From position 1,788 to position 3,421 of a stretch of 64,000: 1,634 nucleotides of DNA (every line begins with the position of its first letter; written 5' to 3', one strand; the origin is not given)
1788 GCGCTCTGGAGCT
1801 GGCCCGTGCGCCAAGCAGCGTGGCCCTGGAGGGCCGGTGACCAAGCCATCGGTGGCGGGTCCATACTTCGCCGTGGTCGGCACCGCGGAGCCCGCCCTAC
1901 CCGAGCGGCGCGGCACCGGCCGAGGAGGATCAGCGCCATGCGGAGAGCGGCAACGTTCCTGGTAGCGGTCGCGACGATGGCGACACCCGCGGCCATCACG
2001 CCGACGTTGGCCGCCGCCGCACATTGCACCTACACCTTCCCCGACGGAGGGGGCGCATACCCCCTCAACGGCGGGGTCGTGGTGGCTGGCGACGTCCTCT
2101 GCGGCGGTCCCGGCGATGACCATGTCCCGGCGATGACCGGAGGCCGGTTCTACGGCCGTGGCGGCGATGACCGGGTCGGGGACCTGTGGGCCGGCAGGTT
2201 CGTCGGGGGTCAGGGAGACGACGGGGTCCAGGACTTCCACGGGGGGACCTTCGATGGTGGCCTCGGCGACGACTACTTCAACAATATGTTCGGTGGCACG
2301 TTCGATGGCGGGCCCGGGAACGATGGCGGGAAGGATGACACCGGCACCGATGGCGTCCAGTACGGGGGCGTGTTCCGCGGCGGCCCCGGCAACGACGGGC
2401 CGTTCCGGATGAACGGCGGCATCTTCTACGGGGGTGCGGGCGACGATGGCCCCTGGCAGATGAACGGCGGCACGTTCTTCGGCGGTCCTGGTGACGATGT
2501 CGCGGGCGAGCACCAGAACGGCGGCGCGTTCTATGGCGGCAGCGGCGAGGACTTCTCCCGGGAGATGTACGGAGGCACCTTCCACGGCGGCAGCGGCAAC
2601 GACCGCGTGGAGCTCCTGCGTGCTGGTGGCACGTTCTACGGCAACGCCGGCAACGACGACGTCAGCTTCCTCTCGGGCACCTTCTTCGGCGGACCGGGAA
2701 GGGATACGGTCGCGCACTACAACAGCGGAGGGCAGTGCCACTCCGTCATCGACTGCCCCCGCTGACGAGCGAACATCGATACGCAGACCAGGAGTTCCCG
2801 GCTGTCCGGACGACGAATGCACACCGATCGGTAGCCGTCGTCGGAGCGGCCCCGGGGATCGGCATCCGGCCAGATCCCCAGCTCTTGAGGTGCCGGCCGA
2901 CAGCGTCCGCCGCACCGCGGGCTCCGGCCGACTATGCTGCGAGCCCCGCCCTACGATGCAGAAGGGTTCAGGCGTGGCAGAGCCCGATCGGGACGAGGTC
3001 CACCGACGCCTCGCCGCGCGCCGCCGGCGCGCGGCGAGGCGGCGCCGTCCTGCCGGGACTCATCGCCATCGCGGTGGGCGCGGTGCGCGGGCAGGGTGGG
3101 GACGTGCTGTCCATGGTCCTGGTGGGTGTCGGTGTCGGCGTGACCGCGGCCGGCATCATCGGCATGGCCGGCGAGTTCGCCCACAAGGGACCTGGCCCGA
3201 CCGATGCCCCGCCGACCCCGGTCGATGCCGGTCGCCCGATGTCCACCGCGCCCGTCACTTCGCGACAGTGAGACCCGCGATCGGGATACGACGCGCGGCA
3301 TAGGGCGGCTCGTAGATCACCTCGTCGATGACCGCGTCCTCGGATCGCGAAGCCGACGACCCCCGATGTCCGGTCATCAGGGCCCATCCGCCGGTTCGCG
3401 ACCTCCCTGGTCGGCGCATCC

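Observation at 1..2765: Tandem array of RTX-like beta-roll paralogs sharing a conserved 3' flank, with an interleaved small ORF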

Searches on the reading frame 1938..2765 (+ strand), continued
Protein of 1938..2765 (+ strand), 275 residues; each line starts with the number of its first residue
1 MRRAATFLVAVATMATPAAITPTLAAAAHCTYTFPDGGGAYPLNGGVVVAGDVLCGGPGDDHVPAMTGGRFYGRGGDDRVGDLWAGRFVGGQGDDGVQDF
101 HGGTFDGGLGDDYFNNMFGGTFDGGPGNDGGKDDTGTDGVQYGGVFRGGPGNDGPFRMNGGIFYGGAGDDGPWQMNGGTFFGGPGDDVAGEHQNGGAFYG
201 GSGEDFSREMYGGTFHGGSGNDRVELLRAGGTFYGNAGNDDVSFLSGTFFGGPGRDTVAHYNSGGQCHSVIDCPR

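Call 57: find_encoding_contigs(protein=P0060, flank=6000, max_places=2)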
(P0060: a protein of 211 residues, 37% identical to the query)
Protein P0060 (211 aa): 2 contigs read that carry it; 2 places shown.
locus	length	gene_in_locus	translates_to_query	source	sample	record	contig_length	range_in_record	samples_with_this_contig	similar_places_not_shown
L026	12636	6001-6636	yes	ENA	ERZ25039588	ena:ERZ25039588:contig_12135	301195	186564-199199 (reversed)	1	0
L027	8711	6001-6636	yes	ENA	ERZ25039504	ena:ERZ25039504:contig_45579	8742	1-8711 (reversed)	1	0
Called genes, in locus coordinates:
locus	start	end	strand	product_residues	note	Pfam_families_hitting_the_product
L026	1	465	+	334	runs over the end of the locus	PF04960:Glutaminase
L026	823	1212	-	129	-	-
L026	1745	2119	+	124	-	PF14470:bPH_3 (weak)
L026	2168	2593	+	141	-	-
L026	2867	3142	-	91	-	PF01527:HTH_Tnp_1, PF13384:HTH_23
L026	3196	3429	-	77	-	PF13701:DDE_Tnp_1_4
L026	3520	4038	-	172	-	PF01609:DDE_Tnp_1, PF13701:DDE_Tnp_1_4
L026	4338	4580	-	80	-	PF00462:Glutaredoxin, PF13417:GST_N_3 (weak)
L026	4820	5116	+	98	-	-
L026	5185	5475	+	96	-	-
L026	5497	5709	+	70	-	-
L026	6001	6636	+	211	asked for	-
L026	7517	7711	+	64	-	PF12728:HTH_17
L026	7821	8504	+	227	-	PF14659:Phage_int_SAM_3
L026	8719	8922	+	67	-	PF00589:Phage_integrase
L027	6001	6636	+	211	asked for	-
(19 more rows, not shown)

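Call 58: search_protein_families(library=pfam, proteins=[L004:3884-4321:+, L003:7445-8056:+], max_evalue=0.01)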
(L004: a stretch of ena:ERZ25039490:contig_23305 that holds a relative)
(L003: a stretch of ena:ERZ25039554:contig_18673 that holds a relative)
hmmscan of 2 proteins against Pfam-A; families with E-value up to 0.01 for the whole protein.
L004:3884-4321:+ (145 aa): 0 families

L003:7445-8056:+ (203 aa): 0 families

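Call 75: search_protein_families(library=phrogs, proteins=[window:1938-2765:+], max_evalue=0.1)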
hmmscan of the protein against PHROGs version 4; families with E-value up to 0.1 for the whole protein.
window:1938-2765:+ (275 aa): 0 families

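Call 76: search_protein_families(library=padloc, proteins=[window:1938-2765:+], max_evalue=0.1)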
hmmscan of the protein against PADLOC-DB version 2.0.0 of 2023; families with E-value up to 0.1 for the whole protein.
window:1938-2765:+ (275 aa): 0 families

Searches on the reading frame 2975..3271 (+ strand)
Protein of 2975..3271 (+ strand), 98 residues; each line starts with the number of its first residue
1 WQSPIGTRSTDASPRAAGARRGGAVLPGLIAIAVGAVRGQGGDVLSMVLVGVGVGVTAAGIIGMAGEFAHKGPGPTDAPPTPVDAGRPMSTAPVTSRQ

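Call 3: search_protein_families(library=pfam, proteins=[window:2975-3271:+], max_evalue=1)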
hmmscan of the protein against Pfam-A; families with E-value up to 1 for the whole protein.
window:2975-3271:+ (98 aa): 0 families

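Call 13: search_protein_families(library=ncbifam, proteins=[window:2975-3271:+], max_evalue=1)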
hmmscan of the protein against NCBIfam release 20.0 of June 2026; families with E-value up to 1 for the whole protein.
window:2975-3271:+ (98 aa): 1 family
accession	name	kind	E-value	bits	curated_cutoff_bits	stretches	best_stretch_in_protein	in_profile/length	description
NF011888.0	PRK15361.1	equivalog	0.0033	17.1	266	1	10-71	82-138/195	SPI-2 type III secretion system translocon protein SseD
